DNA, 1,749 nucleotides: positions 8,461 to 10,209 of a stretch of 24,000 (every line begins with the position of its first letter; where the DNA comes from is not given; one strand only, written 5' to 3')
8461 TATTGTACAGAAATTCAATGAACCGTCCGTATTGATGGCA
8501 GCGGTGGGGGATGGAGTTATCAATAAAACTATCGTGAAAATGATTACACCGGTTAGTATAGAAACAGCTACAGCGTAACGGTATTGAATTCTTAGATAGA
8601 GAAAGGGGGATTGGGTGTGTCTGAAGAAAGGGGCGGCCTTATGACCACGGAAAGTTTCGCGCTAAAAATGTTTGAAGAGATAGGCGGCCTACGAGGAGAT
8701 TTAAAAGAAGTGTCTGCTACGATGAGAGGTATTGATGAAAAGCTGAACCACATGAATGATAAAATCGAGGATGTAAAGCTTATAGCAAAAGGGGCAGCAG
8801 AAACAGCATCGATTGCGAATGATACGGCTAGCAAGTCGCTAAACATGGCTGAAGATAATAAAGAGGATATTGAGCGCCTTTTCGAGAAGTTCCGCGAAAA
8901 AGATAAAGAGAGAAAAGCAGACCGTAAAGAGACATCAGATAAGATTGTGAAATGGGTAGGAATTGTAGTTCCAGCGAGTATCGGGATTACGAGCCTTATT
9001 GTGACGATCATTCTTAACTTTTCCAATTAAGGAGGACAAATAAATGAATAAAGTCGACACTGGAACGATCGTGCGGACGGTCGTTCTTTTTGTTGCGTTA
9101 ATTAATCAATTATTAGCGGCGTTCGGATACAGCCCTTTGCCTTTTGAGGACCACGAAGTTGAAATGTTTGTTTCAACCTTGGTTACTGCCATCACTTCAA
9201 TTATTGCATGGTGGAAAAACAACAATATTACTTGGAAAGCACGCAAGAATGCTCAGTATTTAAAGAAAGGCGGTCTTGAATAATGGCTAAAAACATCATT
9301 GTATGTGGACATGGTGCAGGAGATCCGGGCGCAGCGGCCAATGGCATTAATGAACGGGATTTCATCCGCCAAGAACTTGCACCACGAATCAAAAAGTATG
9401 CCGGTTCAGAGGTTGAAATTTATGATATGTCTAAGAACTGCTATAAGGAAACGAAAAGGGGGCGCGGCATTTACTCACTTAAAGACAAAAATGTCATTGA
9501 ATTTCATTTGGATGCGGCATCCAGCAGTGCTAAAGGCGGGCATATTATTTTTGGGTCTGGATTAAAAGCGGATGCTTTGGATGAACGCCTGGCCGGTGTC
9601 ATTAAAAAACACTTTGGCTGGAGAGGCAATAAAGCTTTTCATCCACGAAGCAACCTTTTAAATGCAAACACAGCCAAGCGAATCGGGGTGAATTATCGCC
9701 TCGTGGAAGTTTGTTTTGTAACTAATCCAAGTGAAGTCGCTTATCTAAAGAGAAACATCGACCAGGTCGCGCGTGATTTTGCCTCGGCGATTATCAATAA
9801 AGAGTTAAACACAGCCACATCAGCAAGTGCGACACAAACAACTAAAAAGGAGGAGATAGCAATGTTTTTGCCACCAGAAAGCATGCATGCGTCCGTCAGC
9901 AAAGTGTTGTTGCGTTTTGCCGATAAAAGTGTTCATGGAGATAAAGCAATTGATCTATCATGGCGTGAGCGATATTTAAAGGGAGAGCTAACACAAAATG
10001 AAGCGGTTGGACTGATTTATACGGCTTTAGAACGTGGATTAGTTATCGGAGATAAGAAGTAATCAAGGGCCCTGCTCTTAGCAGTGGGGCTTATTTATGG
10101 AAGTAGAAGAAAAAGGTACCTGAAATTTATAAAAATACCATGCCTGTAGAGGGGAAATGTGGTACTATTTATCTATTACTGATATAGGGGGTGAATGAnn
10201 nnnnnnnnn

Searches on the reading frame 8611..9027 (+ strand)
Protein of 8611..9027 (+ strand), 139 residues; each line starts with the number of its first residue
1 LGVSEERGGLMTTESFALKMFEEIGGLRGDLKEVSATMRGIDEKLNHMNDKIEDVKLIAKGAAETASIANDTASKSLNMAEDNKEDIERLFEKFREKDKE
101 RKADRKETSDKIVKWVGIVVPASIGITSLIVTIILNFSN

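Call 4: search_protein_families(library=pfam, proteins=[window:8611-9027:+], max_evalue=1)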
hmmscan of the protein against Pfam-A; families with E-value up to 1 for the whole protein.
window:8611-9027:+ (139 aa): 12 families
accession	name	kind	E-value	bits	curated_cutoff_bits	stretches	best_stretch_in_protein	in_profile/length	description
PF11839.13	Alanine_zipper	-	3e-05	24.6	23.1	1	31-95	3-67/69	Alanine-zipper, major outer membrane lipoprotein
PF15012.11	DUF4519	-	0.001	19.6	27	1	96-134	14-49/56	Domain of unknown function (DUF4519)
PF12998.12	ING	-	0.0014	19.6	23.9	1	84-116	13-45/102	Inhibitor of growth proteins N-terminal histone-binding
PF18186.6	SLATT_4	-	0.0067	16.6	27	1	97-134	17-53/165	SMODS and SLOG-associating 2TM effector domain family 4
PF19111.5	DUF5798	-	0.018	15.7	27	1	12-86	12-86/89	Family of unknown function (DUF5798)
PF01105.29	EMP24_GP25L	-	0.027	14.9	25.9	1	70-137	113-180/182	emp24/gp25L/p24 family/GOLD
PF09697.16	Porph_ging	-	0.036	15.1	25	1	63-125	5-68/81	Protein of unknown function (Porph_ging)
PF21329.2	CYP38_PsbQ-like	-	0.047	14.6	27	1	24-108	17-104/117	Peptidyl-prolyl cis-trans isomerase CYP38-like, PsbQ-like domain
PF17107.11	SesA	-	0.088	13.4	26.3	1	20-107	17-93/122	N-terminal domain on NACHT_NTPase and P-loop NTPases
PF06009.19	Laminin_II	-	0.12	12.8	33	1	31-112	12-92/138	Laminin Domain II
PF06818.20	Fez1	-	0.2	12.5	34.4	1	22-100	31-109/199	Fez1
PF05163.17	DinB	-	0.21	12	23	1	33-106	34-105/165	DinB family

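Call 6: search_protein_families(library=phrogs, proteins=[window:8611-9027:+], max_evalue=0.1)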
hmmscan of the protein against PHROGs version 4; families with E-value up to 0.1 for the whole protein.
window:8611-9027:+ (139 aa): 8 families
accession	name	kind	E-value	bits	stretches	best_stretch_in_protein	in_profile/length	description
phrog_2990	-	unknown function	0.00038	21.7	1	33-134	23-124/133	-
phrog_35662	-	unknown function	0.0073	17.7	1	82-135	6-61/95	-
phrog_13477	-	unknown function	0.0087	17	1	38-107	27-99/120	-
phrog_6094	-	unknown function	0.018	15.9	1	21-92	28-75/142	-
phrog_12055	-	unknown function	0.034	13.8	1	35-115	73-151/548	-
phrog_27672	-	unknown function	0.056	13.7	1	19-103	304-388/394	-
phrog_29261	-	unknown function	0.084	14.1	1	17-119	53-155/161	-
phrog_13860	-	unknown function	0.088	13.9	0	51-92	4-51/51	-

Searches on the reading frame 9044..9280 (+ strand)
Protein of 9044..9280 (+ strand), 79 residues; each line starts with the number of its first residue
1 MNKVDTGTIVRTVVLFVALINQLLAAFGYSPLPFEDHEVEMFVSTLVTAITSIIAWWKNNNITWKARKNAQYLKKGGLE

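Call 4: search_protein_families(library=pfam, proteins=[window:9044-9280:+], max_evalue=1)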
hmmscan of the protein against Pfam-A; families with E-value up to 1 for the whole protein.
window:9044-9280:+ (79 aa): 2 families
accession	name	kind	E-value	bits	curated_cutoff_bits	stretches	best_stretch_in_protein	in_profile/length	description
PF04688.18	Holin_SPP1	-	8.1e-28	96.8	27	1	3-75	1-73/74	SPP1 phage holin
PF13419.12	HAD_2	-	0.12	13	23.8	1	7-62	7-62/178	Haloacid dehalogenase-like hydrolase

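Call 6: search_protein_families(library=phrogs, proteins=[window:9044-9280:+], max_evalue=0.1)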
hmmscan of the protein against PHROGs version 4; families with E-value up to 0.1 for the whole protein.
window:9044-9280:+ (79 aa): 1 family
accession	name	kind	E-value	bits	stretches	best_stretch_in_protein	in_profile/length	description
phrog_263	-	lysis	3.4e-30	105.5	1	1-77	20-96/123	holin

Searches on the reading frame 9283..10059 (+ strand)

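Call 4: search_protein_families(library=pfam, proteins=[window:9283-10059:+], max_evalue=1)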
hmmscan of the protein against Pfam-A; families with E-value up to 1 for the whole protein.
window:9283-10059:+ (259 aa): 1 family
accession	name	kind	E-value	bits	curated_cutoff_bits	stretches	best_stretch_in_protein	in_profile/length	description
PF01520.23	Amidase_3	-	2.2e-18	67.3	27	1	6-171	3-173/174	N-acetylmuramoyl-L-alanine amidase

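Call 6: search_protein_families(library=phrogs, proteins=[window:9283-10059:+], max_evalue=0.1)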
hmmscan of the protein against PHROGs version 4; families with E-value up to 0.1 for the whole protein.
window:9283-10059:+ (259 aa): 4 families
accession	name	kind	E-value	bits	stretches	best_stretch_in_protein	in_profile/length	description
phrog_489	-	lysis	2.4e-42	146.3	1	3-197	166-376/459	endolysin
phrog_2742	-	lysis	2.3e-27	97.3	1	1-190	1-200/318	endolysin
phrog_435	-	lysis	4.6e-26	92.9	1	1-190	112-302/556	endolysin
phrog_12727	-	lysis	4.5e-16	60.1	1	1-191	162-359/393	endolysin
